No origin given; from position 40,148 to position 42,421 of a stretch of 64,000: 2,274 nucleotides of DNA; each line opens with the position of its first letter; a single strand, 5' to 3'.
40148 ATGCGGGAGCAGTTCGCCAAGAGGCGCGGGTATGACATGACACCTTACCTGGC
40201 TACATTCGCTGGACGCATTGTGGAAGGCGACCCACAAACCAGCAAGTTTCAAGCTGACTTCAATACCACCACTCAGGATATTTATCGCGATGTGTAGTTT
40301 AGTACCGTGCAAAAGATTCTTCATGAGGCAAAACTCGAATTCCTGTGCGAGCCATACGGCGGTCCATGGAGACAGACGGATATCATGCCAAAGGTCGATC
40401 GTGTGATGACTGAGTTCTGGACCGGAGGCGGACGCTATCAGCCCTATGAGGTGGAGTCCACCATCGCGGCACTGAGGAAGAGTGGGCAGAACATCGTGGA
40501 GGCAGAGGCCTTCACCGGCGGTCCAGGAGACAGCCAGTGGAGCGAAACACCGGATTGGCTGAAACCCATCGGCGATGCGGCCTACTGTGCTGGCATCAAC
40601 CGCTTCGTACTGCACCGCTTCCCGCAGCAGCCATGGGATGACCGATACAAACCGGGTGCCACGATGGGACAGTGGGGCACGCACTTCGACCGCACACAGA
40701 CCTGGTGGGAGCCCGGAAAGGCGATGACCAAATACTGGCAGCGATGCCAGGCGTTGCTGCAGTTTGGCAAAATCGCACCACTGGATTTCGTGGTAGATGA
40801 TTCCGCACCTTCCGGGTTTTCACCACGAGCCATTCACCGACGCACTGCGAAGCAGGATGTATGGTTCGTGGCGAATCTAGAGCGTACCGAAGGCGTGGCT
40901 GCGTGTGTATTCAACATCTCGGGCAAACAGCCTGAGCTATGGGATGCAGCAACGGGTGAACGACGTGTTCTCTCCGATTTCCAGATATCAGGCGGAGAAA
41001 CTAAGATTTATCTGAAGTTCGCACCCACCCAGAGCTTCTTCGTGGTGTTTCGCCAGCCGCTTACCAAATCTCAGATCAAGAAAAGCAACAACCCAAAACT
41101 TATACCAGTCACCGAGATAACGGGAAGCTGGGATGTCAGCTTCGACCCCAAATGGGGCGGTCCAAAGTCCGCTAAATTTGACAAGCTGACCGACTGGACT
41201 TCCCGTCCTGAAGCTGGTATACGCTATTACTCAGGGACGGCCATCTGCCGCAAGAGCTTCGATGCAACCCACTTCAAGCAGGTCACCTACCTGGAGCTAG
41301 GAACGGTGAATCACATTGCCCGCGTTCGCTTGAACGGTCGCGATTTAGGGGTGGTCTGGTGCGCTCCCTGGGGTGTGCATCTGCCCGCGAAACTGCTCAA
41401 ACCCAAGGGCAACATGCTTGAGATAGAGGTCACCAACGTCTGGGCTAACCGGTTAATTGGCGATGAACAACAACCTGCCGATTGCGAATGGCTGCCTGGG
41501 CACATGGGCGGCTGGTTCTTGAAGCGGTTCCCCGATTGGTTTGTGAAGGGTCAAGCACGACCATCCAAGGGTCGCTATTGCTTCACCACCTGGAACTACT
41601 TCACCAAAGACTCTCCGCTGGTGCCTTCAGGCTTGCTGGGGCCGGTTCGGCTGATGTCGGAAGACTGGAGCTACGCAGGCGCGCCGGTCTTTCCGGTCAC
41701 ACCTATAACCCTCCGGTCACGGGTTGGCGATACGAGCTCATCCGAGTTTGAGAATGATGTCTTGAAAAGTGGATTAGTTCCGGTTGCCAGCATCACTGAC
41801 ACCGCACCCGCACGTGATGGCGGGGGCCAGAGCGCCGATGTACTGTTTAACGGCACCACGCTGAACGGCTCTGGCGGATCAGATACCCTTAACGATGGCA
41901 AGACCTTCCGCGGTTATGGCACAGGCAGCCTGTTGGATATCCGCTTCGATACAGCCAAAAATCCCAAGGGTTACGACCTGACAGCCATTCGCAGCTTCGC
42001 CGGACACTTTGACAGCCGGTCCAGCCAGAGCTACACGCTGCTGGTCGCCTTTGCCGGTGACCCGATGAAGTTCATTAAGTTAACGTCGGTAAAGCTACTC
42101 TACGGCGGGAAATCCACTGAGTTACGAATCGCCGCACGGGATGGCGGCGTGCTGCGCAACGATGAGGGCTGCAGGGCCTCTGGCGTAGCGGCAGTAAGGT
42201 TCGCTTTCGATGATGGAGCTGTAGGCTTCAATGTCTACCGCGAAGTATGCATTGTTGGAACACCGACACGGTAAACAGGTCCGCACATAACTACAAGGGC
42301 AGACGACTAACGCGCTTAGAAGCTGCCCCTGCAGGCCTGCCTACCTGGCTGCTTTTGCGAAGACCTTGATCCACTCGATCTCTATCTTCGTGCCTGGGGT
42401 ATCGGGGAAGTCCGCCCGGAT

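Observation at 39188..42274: GH106-like rhamnosidase gene interrupted by two in-frame TAG codons in the same G-TAG-TT context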

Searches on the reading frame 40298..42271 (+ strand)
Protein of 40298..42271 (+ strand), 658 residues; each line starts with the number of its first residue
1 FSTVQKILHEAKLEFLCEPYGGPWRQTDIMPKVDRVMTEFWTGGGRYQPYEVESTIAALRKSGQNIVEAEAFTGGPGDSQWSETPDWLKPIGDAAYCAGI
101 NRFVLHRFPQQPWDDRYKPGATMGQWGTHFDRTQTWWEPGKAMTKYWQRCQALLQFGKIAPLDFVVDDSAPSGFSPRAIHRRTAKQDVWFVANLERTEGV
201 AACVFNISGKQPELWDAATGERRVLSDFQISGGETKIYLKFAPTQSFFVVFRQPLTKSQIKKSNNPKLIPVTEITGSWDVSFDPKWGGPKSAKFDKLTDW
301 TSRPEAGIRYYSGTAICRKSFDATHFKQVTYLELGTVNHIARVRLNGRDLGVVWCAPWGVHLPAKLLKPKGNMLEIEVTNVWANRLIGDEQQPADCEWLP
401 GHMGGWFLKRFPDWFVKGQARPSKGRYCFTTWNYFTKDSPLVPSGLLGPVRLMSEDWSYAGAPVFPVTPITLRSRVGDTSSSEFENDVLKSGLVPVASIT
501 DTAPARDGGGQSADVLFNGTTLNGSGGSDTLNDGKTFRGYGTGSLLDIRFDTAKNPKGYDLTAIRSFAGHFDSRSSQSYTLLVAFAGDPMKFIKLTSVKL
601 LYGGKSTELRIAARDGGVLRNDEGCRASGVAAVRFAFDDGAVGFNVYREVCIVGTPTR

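Call 6: search_protein_families(library=pfam, proteins=[window:40298-42271:+], max_evalue=0.01)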
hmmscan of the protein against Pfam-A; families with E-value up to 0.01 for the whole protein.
window:40298-42271:+ (658 aa): 1 family
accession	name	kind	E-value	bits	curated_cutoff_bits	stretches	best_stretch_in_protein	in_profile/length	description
PF17132.9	Glyco_hydro_106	-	4e-37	128.5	29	2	2-159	370-534/743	alpha-L-rhamnosidase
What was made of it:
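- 39188..42274 (+): GH106 alpha-L-rhamnosidase-family pseudogene: one frame of 1028 codons plus TAA, with two internal TAG stops. Colinear Pfam PF17132 hits on all three pieces (call 6).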
